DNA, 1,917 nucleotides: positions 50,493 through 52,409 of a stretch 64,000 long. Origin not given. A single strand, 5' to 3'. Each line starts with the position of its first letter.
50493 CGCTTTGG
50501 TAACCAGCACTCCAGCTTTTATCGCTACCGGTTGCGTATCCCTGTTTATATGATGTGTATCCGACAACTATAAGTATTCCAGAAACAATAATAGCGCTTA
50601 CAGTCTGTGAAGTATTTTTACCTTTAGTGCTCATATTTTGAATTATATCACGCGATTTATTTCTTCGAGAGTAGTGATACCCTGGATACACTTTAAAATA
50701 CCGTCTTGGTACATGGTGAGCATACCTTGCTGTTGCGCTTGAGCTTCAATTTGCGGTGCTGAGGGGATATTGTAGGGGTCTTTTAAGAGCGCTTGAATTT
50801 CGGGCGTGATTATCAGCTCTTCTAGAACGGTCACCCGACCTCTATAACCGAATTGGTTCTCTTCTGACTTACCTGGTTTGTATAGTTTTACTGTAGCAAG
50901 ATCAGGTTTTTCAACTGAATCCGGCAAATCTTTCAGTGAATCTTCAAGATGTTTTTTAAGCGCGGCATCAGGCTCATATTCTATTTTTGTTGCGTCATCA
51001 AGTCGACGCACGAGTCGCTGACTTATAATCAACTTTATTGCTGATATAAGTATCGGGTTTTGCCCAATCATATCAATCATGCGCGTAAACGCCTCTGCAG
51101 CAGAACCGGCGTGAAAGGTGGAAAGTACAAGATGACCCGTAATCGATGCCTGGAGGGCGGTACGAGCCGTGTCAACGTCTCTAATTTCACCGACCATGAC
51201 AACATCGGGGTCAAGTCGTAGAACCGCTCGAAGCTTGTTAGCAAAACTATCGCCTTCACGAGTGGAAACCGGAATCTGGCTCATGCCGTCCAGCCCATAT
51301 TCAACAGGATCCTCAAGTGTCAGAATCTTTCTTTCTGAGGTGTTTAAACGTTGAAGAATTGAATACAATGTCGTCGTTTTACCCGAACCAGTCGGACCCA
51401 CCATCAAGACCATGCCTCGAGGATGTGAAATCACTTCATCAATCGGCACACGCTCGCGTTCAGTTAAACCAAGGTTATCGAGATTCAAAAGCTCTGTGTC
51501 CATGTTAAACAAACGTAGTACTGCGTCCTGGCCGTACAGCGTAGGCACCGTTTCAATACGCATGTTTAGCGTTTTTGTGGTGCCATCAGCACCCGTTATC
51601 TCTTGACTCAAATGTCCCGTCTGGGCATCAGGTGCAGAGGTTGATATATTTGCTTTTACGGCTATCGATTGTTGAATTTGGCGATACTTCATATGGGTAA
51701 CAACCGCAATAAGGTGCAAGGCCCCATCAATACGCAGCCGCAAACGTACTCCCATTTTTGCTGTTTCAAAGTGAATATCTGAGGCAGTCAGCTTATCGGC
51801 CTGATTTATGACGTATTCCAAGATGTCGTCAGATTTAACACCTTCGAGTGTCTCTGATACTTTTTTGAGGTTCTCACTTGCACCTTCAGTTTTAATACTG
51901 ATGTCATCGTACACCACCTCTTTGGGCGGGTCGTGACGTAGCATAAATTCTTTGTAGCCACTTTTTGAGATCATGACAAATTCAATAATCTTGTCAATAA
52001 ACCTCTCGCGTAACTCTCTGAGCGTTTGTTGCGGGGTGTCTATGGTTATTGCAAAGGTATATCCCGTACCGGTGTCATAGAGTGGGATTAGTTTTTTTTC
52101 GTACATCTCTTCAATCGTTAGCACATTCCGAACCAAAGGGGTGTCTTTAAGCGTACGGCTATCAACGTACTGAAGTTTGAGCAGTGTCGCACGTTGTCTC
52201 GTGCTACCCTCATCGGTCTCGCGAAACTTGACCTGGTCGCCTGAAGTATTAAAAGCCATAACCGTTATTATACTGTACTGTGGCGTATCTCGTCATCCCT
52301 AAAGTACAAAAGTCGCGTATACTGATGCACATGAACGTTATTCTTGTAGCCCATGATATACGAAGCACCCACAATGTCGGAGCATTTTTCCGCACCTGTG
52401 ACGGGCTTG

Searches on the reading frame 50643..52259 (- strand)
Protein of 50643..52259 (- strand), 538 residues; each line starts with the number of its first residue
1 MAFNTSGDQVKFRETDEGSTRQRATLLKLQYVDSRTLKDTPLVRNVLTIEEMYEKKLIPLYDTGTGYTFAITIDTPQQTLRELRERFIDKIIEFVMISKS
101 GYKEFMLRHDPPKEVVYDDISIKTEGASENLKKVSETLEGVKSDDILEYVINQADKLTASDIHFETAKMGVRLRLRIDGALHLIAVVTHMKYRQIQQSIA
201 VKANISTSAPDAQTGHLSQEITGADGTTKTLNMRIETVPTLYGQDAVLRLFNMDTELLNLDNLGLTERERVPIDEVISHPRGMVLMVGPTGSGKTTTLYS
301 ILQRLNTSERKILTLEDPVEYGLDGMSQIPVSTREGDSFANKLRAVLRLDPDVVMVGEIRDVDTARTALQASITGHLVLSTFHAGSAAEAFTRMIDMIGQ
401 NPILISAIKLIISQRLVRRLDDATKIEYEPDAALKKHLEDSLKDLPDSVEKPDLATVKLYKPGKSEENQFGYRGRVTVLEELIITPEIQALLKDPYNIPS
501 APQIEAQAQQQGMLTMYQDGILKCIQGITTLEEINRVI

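Call 26: search_protein_families(library=pfam, proteins=[window:50643-52259:-])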
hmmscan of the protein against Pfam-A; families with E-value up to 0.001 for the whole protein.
window:50643-52259:- (538 aa): 2 families
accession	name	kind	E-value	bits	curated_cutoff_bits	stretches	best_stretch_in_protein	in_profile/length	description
PF00437.27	T2SSE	-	1.4e-90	304.1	24.9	1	147-536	12-370/370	Type II/IV secretion system protein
PF12775.13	AAA_7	-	0.00069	19.6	25.8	0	281-314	33-66/181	P-loop containing dynein motor region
